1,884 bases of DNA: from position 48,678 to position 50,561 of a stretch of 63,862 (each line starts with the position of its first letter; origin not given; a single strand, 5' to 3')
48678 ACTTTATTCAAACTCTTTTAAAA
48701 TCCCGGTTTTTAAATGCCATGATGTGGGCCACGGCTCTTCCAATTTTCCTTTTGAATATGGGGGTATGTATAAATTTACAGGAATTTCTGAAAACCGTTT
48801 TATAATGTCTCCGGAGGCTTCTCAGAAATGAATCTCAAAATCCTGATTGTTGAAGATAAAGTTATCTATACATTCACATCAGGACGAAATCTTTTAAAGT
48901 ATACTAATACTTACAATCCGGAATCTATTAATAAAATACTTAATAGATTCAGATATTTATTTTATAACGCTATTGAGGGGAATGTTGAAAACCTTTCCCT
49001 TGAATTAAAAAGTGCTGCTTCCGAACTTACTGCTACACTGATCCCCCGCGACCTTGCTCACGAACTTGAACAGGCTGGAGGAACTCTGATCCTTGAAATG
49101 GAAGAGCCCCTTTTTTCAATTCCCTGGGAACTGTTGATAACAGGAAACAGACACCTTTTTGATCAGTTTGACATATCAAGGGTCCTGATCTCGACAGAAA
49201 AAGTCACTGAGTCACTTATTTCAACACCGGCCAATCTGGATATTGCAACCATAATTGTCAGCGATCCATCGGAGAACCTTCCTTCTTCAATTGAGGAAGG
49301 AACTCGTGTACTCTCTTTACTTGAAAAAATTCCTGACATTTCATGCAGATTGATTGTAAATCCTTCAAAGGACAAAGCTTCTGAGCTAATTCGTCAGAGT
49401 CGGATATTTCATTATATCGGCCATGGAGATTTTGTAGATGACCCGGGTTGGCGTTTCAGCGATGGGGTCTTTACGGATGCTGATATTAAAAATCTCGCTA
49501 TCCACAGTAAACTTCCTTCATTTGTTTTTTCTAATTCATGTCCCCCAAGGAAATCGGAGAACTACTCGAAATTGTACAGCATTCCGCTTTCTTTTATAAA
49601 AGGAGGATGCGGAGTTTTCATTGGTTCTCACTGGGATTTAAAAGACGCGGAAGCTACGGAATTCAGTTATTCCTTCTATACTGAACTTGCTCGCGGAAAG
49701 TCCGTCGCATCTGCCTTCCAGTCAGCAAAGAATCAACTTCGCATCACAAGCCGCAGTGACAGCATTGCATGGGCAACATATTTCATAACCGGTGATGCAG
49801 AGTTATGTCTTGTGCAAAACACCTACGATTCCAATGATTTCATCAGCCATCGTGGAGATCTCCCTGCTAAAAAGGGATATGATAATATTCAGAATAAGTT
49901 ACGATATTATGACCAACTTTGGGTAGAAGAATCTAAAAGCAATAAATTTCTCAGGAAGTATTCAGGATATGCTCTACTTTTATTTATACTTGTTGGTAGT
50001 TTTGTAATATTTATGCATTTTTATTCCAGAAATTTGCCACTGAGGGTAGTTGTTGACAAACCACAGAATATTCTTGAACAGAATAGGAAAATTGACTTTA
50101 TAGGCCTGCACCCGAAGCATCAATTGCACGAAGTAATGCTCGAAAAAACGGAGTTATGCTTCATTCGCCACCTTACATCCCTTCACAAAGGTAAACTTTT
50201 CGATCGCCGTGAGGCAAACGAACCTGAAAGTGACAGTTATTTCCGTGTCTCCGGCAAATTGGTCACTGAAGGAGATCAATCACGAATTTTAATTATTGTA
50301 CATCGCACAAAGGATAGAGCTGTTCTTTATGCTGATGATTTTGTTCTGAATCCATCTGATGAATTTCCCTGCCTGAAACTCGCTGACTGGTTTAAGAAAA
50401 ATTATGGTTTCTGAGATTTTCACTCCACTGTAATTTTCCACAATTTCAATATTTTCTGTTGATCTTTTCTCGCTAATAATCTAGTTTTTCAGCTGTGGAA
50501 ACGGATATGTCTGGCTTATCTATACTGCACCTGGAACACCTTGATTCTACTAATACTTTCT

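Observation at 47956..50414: Translationally coupled LD-carboxypeptidase and membrane-anchored CHAT protease pair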

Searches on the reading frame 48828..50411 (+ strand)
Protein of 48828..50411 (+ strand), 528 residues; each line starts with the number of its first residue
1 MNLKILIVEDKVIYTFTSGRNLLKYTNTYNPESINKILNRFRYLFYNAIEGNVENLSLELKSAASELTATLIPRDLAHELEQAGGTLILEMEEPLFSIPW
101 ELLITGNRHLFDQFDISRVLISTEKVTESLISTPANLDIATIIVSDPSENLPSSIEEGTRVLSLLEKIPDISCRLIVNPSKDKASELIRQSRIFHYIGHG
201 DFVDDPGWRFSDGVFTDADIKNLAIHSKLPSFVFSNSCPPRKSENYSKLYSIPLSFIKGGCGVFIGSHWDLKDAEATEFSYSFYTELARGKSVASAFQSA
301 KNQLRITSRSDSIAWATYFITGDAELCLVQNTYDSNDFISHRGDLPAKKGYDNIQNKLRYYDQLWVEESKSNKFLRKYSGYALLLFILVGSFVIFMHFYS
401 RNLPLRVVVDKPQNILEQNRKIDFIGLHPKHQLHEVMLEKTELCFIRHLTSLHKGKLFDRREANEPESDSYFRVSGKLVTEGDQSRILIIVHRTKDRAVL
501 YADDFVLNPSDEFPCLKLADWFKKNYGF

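Call 3: search_protein_families(library=pfam, proteins=[window:48828-50411:+], max_evalue=0.1)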
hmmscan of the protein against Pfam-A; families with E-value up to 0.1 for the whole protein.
window:48828-50411:+ (528 aa): 4 families
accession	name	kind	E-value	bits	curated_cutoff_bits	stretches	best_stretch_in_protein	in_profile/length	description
PF12770.12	CHAT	-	4.7e-21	75.9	24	1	63-323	3-289/289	CHAT domain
PF03568.22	Peptidase_C50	-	1.6e-06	28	27.8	1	51-273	182-392/395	Peptidase family C50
PF01364.23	Peptidase_C25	-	3.1e-05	23.8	23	1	192-326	231-372/374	Peptidase family C25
PF05194.17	UreE_C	-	0.048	14.3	23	1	94-133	13-49/87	UreE urease accessory protein, C-terminal domain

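Call 4: search_protein_families(library=ncbifam, proteins=[window:48828-50411:+], max_evalue=0.1)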
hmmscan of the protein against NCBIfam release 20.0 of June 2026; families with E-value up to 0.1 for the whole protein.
window:48828-50411:+ (528 aa): 0 families

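Call 7: find_encoding_contigs(protein=window:48828-50411:+, flank=10000, max_places=6)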
Protein window:48828-50411:+ (528 aa): 4 contigs read that carry it; 1 place shown.
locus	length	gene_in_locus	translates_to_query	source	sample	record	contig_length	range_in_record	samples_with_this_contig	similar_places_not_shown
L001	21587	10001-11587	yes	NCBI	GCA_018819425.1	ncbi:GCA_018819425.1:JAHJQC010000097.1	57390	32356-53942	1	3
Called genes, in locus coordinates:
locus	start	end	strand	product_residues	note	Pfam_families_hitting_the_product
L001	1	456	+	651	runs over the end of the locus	PF17957:Big_7 (faint)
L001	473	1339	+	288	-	PF03781:FGE-sulfatase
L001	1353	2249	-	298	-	PF00005:ABC_tran, PF08352:oligo_HPY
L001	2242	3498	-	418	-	-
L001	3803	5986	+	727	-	PF13620:CarboxypepD_reg (weak), PF13715:CarbopepD_reg_2, PF00691:OmpA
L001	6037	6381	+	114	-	-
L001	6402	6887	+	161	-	-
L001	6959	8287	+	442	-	PF13421:Band_7_1, PF01145:Band_7, PF17032:Zn_ribbon_15 (faint), PF13248:Zn_ribbon_3 (faint), PF12773:DZR, PF13240:Zn_Ribbon_1 (weak)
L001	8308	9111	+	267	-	-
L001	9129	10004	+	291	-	PF02016:Peptidase_S66, PF17676:Peptidase_S66C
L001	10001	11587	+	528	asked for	PF03568:Separin_C (weak), PF12770:CHAT, PF01364:Peptidase_C25 (weak)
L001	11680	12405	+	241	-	PF03099:BPL_LplA_LipB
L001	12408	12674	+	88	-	PF04277:OAD_gamma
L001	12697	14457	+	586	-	PF00682:HMGL-like, PF02436:PYC_OADA, PF00364:Biotin_lipoyl, PF25984:BSH_YknX (faint)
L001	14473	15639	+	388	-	PF03977:OAD_beta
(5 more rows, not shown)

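Call 8: find_homologous_proteins(query=window:48828-50411:+)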
Query window:48828-50411:+ (528 aa): 2 proteins with E <= 0.001 among 8000 candidates.
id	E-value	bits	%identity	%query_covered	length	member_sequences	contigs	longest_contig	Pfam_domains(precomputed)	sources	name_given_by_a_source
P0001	0.0e+0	1201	100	100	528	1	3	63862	PF03568.24,PF12770.13,PF01364.25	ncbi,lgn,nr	ncbi:CHAT domain-containing protein [Myxococcota bacterium]|nr:CHAT domain-containing protein [Myxoc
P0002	4.0e-144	499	46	100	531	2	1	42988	PF12770.13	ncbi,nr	ncbi:MAG: CHAT domain-containing protein [Deltaproteobacteria bacterium]|nr:CHAT domain-containing p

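Call 9: find_encoding_contigs(protein=P0002, flank=10000, max_places=6)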
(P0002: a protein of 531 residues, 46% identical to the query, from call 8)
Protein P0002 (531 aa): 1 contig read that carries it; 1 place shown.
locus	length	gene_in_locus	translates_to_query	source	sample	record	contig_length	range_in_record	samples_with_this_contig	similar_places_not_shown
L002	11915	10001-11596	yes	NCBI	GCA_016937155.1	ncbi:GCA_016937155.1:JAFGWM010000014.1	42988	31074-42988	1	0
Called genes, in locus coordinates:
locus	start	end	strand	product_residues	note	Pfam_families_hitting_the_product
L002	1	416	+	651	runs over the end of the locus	PF17957:Big_7 (faint)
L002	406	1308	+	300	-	PF03781:FGE-sulfatase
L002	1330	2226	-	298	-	PF00005:ABC_tran, PF08352:oligo_HPY (weak)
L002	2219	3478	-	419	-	-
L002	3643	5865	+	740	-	PF13620:CarboxypepD_reg, PF13715:CarbopepD_reg_2, PF08308:PEGA (faint), PF00691:OmpA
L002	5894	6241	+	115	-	-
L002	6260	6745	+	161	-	-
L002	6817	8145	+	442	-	PF13421:Band_7_1, PF01145:Band_7, PF17032:Zn_ribbon_15 (faint), PF12773:DZR, PF13248:Zn_ribbon_3 (faint), PF18912:DZR_2 (faint), PF12773:DZR, PF13240:Zn_Ribbon_1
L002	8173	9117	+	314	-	-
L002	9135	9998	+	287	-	PF02016:Peptidase_S66, PF17676:Peptidase_S66C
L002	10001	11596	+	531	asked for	PF12770:CHAT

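Call 14: search_solved_structures(query=window:48828-50411:+, max_evalue=1, show_alignments=2)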
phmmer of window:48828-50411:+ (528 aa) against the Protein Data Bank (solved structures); distinct sequences matched with E-value up to 1: 6.
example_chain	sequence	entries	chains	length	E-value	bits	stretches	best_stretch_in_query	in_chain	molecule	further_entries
9hms_C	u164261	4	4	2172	0.1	14.2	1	85-280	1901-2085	Separin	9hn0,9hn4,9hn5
9hm7_A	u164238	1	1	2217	0.1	14.2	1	85-280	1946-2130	Separin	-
7nj0_A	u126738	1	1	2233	0.1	14.2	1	85-280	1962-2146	Securin,Separin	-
9hvy_A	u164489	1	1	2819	0.14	13.8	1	85-280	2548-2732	Double-strand-break repair protein rad21 homolog,Separin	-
7nj1_A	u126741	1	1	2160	0.28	12.8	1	85-280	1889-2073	Separin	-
9hma_A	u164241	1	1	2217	0.29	12.7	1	85-280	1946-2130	Separin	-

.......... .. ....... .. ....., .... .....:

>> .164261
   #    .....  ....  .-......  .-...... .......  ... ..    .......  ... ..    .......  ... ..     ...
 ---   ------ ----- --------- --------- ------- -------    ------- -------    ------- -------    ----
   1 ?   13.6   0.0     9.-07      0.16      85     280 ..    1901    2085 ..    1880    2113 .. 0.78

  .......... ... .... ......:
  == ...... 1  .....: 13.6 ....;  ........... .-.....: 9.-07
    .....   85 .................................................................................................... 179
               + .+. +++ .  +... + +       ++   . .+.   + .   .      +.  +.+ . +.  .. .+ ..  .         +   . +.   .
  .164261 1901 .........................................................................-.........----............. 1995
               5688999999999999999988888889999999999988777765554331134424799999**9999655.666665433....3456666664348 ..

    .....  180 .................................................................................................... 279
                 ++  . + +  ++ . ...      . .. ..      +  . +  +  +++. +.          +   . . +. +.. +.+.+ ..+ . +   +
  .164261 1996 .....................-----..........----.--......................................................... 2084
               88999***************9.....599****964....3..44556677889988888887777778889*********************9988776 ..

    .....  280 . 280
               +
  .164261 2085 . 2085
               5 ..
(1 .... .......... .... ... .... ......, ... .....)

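Call 21: search_protein_representatives(protein=window:48828-50411:+)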
Query: 528 residues. Proteins with E-value up to 0.001 (for the whole library): 3877; up to 1e-10: 939; up to 1e-30: 27. The best 150 are listed.
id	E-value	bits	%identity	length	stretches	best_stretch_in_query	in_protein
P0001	0.0e+00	1200.6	100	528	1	1-528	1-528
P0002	1.3e-144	499.0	46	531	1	1-528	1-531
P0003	1.7e-69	251.1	29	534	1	3-528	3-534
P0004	1.1e-66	241.9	32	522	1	1-526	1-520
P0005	1.4e-52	195.3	31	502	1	1-524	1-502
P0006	1.9e-40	155.3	28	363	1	172-525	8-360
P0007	4.9e-39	150.6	30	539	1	59-332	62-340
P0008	7.3e-38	146.7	29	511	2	2-348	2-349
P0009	4.2e-36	140.9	29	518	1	59-523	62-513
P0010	5.5e-36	140.5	28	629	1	58-332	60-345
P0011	9.6e-36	139.7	29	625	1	21-329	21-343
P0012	6.0e-35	137.1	33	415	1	59-325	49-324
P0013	7.7e-35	136.7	28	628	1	27-340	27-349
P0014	5.4e-34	134.0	26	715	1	9-330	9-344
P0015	8.4e-34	133.3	29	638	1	12-332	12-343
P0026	7.1e-31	123.7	26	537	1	59-511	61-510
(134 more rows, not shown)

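Call 23: find_encoding_contigs(protein=P0003, flank=8000, max_places=4)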
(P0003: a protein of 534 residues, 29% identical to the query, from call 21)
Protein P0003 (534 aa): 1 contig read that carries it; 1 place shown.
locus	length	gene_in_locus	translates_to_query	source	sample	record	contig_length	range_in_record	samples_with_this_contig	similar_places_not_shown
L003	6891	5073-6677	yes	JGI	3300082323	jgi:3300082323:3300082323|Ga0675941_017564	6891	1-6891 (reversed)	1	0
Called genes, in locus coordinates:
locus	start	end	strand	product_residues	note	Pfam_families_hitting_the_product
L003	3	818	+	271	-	?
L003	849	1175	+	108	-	-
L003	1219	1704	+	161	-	-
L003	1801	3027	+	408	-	PF13421:Band_7_1, PF01145:Band_7, PF17032:Zn_ribbon_15 (faint), PF12773:DZR, PF13240:Zn_Ribbon_1 (weak), PF13248:Zn_ribbon_3 (faint), PF12773:DZR, PF13240:Zn_Ribbon_1 (weak)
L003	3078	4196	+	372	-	-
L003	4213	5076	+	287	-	PF02016:Peptidase_S66, PF17676:Peptidase_S66C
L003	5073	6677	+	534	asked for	PF12770:CHAT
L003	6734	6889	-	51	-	?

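Call 24: find_encoding_contigs(protein=P0004, flank=8000, max_places=4)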
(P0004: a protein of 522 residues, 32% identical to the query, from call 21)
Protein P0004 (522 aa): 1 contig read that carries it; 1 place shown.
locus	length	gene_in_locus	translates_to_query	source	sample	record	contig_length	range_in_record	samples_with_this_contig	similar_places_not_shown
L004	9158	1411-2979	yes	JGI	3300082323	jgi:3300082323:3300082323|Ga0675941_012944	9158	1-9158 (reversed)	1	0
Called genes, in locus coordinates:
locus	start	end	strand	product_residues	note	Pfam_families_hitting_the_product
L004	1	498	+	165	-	?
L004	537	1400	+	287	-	PF02016:Peptidase_S66, PF17676:Peptidase_S66C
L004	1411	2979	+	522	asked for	PF12770:CHAT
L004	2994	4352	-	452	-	-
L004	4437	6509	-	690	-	PF00270:DEAD, PF04851:ResIII (faint), PF00271:Helicase_C, PF25399:DeaD_dimer, PF03880:DbpA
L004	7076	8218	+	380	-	PF06725:3D (faint)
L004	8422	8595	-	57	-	-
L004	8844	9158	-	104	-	?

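Call 25: find_encoding_contigs(protein=P0005, flank=10000, max_places=4)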
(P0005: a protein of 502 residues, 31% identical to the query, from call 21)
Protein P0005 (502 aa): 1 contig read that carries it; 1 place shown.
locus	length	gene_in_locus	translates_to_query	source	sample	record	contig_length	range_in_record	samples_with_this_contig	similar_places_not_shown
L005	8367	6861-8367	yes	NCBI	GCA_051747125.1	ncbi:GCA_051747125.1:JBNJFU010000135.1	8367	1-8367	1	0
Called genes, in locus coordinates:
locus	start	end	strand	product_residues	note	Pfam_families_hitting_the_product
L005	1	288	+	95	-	PF03781:FGE-sulfatase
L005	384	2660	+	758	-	PF13620:CarboxypepD_reg (weak), PF13715:CarbopepD_reg_2, PF13620:CarboxypepD_reg (weak), PF00691:OmpA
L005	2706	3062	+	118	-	-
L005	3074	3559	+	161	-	-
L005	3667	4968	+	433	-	-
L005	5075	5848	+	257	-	-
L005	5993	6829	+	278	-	PF02016:Peptidase_S66, PF17676:Peptidase_S66C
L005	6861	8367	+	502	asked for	PF03568:Separin_C (weak), PF12770:CHAT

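Call 26: find_encoding_contigs(protein=P0008, flank=10000, max_places=4)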
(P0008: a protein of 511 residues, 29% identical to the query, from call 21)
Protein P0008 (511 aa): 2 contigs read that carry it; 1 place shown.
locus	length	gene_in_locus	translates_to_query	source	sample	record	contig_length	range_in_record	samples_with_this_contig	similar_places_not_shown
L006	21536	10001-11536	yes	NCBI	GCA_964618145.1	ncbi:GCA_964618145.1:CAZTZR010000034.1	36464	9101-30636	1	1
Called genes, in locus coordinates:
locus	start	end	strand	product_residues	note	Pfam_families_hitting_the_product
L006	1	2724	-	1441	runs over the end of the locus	PF01869:BcrAD_BadFG, PF09989:DUF2229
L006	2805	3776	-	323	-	PF00005:ABC_tran, PF02463:SMC_N (weak), PF08352:oligo_HPY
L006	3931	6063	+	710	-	PF13620:CarboxypepD_reg, PF13715:CarbopepD_reg_2, PF22904:NOMO1-like_2nd (faint), PF00691:OmpA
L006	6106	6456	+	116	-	-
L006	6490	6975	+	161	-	-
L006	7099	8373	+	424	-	PF13421:Band_7_1, PF01145:Band_7, PF17032:Zn_ribbon_15 (faint), PF12773:DZR, PF13248:Zn_ribbon_3 (faint), PF12773:DZR, PF13240:Zn_Ribbon_1 (weak)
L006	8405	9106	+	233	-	-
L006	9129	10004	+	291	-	PF02016:Peptidase_S66, PF17676:Peptidase_S66C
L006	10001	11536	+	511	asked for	PF12770:CHAT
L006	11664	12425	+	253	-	PF03099:BPL_LplA_LipB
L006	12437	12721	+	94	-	PF04277:OAD_gamma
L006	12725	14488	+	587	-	PF00682:HMGL-like, PF02436:PYC_OADA, PF25919:BSH_CusB (faint), PF00364:Biotin_lipoyl, PF25984:BSH_YknX (faint)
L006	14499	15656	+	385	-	PF03977:OAD_beta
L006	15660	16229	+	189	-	PF02545:Maf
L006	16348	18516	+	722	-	-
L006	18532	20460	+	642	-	PF17517:IgGFc_binding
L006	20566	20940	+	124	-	-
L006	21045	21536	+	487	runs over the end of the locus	PF01266:DAO, PF07992:Pyr_redox_2 (faint), PF04324:Fer2_BFD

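Call 27: find_encoding_contigs(protein=P0009, flank=10000, max_places=4)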
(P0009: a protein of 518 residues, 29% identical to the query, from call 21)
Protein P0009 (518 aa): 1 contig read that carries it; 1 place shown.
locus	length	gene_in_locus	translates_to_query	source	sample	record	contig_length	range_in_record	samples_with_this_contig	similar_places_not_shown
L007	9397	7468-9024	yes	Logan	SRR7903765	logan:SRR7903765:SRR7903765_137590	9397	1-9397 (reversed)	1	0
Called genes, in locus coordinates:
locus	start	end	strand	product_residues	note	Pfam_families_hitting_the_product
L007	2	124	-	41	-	?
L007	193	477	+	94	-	-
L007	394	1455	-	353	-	PF00005:ABC_tran, PF13401:AAA_22 (weak), PF08352:oligo_HPY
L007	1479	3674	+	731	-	PF13620:CarboxypepD_reg, PF13715:CarbopepD_reg_2, PF00691:OmpA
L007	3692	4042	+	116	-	-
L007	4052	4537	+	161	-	-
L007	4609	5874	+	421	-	PF13421:Band_7_1, PF01145:Band_7, PF17032:Zn_ribbon_15 (faint), PF12773:DZR, PF13240:Zn_Ribbon_1 (weak), PF13248:Zn_ribbon_3 (weak), PF12773:DZR, PF13240:Zn_Ribbon_1 (weak)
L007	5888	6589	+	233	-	-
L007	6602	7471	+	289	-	PF02016:Peptidase_S66, PF17676:Peptidase_S66C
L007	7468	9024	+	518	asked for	PF12770:CHAT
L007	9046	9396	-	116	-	?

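Call 28: find_encoding_contigs(protein=P0026, flank=10000, max_places=4)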
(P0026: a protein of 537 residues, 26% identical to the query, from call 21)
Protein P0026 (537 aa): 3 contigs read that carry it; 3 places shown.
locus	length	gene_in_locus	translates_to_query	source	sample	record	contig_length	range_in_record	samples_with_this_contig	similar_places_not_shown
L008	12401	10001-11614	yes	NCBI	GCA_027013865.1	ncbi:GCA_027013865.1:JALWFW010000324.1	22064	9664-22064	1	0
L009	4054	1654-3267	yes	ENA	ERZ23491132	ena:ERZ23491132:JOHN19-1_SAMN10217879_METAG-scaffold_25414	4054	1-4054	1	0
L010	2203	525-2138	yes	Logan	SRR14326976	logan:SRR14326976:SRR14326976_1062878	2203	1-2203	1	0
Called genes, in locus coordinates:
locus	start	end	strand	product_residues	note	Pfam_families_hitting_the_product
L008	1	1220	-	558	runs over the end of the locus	-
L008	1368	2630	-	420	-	PF01841:Transglut_core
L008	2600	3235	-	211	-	PF02390:Methyltransf_4, PF13847:Methyltransf_31 (weak)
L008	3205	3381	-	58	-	-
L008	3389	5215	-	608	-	PF13675:PilJ, PF07889:DUF1664 (faint), PF00672:HAMP, PF00015:MCPsignal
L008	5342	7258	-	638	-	PF06480:FtsH_ext, PF06068:TIP49 (weak), PF00004:AAA, PF07728:AAA_5 (faint), PF17862:AAA_lid_3, PF01434:Peptidase_M41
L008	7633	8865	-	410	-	-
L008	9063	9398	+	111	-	PF07238:PilZ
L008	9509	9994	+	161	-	PF02082:Rrf2, PF12802:MarR_2 (weak)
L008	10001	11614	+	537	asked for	PF12770:CHAT, PF01364:Peptidase_C25 (weak)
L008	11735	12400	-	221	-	?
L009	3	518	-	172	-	?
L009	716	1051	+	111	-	PF07238:PilZ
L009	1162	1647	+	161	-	PF02082:Rrf2, PF12802:MarR_2 (weak)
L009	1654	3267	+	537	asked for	PF12770:CHAT, PF01364:Peptidase_C25 (weak)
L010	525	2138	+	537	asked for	PF12770:CHAT, PF01364:Peptidase_C25 (weak)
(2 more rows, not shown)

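Call 29: find_encoding_contigs(protein=P0007, flank=10000, max_places=4)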
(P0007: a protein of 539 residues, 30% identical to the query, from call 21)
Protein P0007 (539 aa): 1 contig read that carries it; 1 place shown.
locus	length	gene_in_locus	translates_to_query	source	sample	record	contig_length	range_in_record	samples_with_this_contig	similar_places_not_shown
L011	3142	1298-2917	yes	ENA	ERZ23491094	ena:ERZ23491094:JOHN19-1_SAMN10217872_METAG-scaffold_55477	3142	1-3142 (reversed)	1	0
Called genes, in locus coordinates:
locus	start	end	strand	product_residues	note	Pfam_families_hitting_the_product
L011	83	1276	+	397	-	PF00155:Aminotran_1_2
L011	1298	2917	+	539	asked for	PF12770:CHAT, PF01364:Peptidase_C25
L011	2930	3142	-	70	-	?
